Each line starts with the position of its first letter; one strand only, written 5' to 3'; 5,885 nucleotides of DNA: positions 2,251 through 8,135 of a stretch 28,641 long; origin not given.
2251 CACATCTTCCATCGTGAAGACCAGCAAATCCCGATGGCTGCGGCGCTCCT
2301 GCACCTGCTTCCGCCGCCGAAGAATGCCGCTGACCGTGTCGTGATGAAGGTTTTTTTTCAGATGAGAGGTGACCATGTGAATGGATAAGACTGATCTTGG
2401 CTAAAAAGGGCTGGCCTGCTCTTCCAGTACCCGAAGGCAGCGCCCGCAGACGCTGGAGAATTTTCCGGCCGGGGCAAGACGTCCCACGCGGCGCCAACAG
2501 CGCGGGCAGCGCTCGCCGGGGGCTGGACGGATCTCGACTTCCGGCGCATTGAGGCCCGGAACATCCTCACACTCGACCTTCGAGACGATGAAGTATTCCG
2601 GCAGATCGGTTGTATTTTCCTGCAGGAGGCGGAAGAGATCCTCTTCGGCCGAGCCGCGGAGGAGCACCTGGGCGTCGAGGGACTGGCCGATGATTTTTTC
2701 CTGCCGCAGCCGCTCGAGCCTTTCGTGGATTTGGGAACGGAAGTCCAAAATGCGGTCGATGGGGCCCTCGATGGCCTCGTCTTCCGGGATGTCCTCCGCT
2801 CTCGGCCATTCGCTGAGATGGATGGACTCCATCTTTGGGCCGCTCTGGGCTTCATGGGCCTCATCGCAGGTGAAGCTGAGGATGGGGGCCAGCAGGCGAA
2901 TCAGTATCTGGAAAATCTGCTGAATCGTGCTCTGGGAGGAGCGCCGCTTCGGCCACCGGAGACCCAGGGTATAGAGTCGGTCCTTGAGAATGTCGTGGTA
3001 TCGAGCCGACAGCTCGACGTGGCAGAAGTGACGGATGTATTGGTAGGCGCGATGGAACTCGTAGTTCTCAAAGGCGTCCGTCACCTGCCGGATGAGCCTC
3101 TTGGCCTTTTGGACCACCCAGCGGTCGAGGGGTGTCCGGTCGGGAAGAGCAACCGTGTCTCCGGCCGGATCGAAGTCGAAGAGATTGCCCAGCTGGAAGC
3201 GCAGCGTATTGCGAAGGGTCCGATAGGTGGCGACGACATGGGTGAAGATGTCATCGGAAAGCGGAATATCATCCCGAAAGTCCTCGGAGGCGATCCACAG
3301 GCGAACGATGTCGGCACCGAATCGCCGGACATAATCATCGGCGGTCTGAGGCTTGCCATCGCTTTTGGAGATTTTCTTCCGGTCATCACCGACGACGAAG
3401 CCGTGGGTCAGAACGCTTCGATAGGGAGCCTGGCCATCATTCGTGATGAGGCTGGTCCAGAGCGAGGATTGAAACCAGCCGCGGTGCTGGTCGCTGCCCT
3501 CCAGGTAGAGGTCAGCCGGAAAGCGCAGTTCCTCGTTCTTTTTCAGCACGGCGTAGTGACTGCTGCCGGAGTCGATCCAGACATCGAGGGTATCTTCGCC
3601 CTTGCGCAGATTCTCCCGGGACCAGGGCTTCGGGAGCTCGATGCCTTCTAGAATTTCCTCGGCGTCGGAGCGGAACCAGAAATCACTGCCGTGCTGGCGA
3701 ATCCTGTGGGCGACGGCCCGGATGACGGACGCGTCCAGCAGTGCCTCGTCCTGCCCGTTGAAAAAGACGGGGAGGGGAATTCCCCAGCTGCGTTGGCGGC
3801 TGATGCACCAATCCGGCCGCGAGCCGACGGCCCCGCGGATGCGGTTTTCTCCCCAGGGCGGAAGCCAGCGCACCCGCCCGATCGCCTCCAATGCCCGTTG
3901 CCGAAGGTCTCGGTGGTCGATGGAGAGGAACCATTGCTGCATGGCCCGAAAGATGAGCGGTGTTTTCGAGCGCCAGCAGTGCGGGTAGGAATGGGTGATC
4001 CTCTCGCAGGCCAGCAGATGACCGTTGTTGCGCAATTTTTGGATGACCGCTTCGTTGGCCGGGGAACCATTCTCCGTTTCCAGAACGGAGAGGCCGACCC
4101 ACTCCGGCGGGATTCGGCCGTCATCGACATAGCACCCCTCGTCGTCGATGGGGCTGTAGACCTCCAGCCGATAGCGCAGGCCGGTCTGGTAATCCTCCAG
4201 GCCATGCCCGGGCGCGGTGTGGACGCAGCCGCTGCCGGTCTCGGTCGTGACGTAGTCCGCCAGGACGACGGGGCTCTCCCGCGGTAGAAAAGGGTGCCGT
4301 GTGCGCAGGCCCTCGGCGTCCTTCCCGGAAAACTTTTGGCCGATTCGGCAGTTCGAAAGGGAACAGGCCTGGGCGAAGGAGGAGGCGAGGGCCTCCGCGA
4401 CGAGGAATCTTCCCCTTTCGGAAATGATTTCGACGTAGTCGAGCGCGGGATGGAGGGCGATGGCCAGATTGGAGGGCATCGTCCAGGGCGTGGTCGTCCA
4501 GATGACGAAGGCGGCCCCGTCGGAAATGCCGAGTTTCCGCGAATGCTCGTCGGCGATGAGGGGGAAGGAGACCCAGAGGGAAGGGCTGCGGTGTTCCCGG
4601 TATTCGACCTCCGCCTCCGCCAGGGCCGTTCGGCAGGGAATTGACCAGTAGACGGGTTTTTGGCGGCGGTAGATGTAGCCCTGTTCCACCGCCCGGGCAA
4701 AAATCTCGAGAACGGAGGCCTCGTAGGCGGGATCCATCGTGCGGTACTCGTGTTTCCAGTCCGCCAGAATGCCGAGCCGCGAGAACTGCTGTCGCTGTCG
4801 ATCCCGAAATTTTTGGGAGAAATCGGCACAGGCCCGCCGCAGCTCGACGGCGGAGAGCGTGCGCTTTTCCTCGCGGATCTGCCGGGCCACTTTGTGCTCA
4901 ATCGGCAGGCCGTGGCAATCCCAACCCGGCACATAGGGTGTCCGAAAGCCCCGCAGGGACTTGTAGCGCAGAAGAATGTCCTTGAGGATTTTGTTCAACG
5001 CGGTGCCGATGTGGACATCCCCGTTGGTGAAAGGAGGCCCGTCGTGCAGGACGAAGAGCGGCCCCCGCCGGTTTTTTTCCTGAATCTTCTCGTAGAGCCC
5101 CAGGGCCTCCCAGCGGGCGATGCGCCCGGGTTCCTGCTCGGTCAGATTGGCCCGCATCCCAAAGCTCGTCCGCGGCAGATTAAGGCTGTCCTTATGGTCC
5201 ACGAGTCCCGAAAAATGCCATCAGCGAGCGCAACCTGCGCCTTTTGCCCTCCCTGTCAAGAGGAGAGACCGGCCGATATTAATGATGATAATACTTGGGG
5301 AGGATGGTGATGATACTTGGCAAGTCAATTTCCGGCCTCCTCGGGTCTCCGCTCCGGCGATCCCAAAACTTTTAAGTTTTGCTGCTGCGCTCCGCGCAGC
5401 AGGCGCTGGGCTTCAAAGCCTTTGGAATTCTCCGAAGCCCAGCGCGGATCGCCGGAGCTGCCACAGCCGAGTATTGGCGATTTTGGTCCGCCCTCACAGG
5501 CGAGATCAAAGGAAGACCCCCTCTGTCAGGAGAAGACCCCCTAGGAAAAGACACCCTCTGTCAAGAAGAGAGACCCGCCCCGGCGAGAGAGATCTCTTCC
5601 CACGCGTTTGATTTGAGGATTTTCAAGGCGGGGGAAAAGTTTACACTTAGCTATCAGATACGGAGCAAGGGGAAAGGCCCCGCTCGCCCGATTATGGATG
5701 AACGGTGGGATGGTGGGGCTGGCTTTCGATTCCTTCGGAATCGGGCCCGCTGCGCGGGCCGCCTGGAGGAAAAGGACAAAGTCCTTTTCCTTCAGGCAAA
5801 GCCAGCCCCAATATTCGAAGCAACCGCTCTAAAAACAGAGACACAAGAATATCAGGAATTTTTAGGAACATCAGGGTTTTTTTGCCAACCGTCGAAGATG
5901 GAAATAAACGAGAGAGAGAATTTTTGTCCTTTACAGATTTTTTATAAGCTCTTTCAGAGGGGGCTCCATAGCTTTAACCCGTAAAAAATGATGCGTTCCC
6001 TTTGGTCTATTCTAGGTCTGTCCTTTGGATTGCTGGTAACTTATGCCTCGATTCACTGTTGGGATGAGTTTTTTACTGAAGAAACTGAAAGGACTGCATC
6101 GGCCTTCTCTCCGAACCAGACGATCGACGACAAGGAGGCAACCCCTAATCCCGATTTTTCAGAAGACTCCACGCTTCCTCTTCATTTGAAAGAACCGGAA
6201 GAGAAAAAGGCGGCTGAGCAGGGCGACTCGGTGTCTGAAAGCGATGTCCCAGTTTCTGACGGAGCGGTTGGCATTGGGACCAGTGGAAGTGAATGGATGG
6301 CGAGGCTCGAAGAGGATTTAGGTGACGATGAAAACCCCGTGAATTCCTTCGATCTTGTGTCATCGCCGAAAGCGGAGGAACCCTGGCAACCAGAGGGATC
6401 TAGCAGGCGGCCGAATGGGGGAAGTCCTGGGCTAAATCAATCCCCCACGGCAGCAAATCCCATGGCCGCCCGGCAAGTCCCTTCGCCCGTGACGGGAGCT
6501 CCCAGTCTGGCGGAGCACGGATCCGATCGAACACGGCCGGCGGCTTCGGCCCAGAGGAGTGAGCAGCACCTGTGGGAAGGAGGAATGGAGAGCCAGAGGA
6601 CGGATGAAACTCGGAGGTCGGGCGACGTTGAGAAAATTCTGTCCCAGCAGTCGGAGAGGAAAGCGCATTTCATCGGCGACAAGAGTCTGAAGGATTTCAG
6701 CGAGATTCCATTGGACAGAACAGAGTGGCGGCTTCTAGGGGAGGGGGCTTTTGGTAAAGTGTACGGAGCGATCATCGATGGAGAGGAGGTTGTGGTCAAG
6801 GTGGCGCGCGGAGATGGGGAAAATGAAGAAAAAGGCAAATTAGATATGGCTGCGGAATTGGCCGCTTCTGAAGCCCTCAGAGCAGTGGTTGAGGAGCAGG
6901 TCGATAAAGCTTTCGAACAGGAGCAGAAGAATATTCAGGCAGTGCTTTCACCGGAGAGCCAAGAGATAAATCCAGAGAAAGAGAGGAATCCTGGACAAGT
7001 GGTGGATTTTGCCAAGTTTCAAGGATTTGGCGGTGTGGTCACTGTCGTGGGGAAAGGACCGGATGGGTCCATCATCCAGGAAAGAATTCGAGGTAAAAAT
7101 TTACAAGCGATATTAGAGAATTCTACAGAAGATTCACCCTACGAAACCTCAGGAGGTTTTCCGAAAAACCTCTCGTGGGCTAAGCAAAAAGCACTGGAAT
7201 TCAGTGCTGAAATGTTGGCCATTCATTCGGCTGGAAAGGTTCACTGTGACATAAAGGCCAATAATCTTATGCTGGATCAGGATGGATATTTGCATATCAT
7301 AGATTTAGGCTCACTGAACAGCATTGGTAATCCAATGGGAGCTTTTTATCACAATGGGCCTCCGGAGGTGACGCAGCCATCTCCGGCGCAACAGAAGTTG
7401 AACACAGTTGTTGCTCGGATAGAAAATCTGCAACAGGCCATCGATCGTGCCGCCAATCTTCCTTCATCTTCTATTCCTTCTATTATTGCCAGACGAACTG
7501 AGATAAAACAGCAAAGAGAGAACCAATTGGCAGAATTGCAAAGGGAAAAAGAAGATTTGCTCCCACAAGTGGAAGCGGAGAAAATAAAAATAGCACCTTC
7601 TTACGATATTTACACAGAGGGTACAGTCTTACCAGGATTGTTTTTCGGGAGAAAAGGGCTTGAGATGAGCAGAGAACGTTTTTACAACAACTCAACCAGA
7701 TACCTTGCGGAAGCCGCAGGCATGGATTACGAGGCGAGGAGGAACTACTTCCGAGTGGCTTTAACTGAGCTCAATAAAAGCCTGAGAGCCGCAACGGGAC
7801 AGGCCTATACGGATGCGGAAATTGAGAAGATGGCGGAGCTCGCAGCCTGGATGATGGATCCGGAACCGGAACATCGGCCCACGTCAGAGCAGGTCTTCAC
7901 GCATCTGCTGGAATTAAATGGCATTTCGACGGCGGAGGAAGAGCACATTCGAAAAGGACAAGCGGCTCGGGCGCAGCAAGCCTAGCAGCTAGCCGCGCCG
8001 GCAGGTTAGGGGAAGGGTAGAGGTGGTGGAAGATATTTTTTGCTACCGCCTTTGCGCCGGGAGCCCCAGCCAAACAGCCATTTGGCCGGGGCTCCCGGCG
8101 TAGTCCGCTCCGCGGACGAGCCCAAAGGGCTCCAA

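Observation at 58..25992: Dense family of about 13 structurally conserved, sequence-variable cloverleaf intergenic elements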

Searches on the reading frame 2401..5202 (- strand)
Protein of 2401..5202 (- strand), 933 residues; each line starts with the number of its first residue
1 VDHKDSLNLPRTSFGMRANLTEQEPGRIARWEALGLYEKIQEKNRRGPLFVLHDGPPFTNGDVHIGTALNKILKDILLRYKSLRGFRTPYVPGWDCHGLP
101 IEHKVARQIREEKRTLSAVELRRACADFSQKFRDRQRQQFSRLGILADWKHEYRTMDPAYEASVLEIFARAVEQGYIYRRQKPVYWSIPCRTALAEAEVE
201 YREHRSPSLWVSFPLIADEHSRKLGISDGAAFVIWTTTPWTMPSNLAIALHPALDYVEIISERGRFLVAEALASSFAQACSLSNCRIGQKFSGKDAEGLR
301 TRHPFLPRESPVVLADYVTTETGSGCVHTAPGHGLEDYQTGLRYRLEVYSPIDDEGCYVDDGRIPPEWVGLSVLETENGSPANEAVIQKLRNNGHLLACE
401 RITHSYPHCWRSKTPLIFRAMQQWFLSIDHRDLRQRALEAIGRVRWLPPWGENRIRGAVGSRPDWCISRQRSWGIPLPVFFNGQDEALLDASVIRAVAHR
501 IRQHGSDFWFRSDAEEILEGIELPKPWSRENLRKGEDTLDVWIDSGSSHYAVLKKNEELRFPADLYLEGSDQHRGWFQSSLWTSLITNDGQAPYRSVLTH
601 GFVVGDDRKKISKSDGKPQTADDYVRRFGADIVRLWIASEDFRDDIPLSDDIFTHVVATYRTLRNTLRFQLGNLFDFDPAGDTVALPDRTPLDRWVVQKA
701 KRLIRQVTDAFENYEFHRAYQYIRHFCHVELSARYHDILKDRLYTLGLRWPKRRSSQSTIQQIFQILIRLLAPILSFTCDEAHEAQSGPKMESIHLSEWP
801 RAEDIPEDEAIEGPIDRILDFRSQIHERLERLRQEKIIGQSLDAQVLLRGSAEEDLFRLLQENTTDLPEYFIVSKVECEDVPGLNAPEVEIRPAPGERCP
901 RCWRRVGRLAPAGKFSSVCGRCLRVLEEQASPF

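Call 11: search_protein_families(library=pfam, proteins=[window:2401-5202:-])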
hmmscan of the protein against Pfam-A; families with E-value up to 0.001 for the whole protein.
window:2401-5202:- (933 aa): 5 families
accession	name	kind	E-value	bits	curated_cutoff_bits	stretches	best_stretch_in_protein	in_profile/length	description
PF00133.28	tRNA-synt_1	-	7.1e-122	407.6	22.7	1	28-648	3-413/414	tRNA synthetases class I (I, L, M and V)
PF08264.19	Anticodon_1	-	6e-30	104.5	25.1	1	693-847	1-147/148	Anticodon-binding domain of tRNA ligase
PF09334.17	tRNA-synt_1g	-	1.7e-21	76.9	20.1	1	57-200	8-136/391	tRNA synthetases class I (M)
PF01406.26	tRNA-synt_1e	-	1.2e-05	25.3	27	0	61-190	21-135/301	tRNA synthetases class I (C) catalytic domain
PF13603.12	tRNA-synt_1_2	-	3.3e-05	23.9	25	1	296-353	84-141/185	Leucyl-tRNA synthetase, editing domain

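Call 19: find_related_loci(query=window:2401-5202:-, collection=genome_contigs, flank=10000)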
Query window:2401-5202:- (933 aa) in genome_contigs; peptide patterns used: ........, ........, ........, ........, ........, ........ (x = any residue, [..] = any of these).
600 stretches matched a pattern (row limit reached: there are more); 588 encode a relative of the query (tblastn E <= 1e-3); the best 80 are kept; 80 distinct loci.
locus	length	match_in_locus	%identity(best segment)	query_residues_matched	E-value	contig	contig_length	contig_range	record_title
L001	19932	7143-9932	89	1-930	0e+0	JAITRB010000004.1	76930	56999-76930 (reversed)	MAG: Puniceicoccales bacterium isolate Roe453_bin126 k119_2151909, whole genome shotgun sequence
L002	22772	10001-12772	56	4-926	0e+0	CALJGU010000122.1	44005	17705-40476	MAG: uncultured Opitutales bacterium isolate S4_Bin_Bin_94_1 genome assembly, contig: c_000001529191, whole genome shotg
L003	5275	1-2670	57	42-929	0e+0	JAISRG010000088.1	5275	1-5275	MAG: Puniceicoccales bacterium isolate Kf353_bin47 k119_235349, whole genome shotgun sequence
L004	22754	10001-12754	54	7-927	0e+0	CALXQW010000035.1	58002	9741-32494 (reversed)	MAG: uncultured Opitutales bacterium isolate E27__bin281 genome assembly, contig: E27__k127_4500721, whole genome shotgu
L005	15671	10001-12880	52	2-927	0e+0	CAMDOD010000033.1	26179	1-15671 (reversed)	MAG: Opitutus sp. GAS368 isolate MH-08apr19-303 genome assembly, contig: MH-08apr19-C4158, whole genome shotgun sequence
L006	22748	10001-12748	56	2-922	0e+0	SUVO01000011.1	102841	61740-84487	MAG: Verrucomicrobiaceae bacterium isolate SIG74 NODE_4853_length_102841_cov_4.116265, whole genome shotgun sequence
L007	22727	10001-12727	46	4-926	0e+0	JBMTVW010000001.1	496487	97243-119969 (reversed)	MAG: Opitutales bacterium isolate LKB_V8_S20_100percent_par_LKB_V8_S20_maxbin.039_sub NODE_1_length_496487_cov_9.476623,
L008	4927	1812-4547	47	4-916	0e+0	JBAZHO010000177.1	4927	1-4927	MAG: Opitutales bacterium isolate SO_2017_LW3_72 NODE_64257_length_4927_cov_0.930208_LW162_2017, whole genome shotgun se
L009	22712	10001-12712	47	4-910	0e+0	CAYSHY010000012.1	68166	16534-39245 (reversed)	MAG TPA_asm: uncultured Puniceicoccaceae bacterium isolate SRP268622_co1_563 genome assembly, contig: NODE_664_length_68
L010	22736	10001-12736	46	2-922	0e+0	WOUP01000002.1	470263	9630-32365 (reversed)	MAG: Puniceicoccaceae bacterium 5H scaffold_1, whole genome shotgun sequence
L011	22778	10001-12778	45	1-927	0e+0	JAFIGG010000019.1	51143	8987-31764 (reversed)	MAG: Opitutales bacterium isolate Super_Day4_Bin.8 NODE_307_length_51143_cov_19.539540, whole genome shotgun sequence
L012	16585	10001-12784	44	1-928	0e+0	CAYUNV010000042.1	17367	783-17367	MAG TPA_asm: uncultured Negativicutes bacterium isolate binchicken_co104_52 genome assembly, contig: NODE_2505_length_17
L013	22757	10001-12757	45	2-922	0e+0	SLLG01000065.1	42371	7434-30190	MAG: Opitutales bacterium isolate CSSed165cm_301R1 CSSed16-5cm-1013, whole genome shotgun sequence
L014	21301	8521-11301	43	1-928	0e+0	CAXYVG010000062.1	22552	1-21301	MAG: uncultured bacterium isolate ERR13598973_concoct_86 genome assembly, contig: ERZ24875783.448, whole genome shotgun 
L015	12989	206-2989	45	1-927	0e+0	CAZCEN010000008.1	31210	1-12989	MAG TPA_asm: uncultured Sporomusaceae bacterium isolate binchicken_co158_163 genome assembly, contig: NODE_1279_length_3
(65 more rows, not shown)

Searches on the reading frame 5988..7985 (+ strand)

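Call 11: search_protein_families(library=pfam, proteins=[window:5988-7985:+])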
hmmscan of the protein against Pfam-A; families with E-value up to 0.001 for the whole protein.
window:5988-7985:+ (665 aa): 3 families
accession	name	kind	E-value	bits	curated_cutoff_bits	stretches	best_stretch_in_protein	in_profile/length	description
PF00069.31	Pkinase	-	1e-13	51.8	31.7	1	362-447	75-149/263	Protein kinase domain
PF07714.23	PK_Tyr_Ser-Thr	-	1.6e-06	28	23.1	0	356-442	72-148/258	Protein tyrosine and serine/threonine kinase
PF03109.22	ABC1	-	0.00054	19.6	22.9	0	401-446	174-217/244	ABC1 atypical kinase-like domain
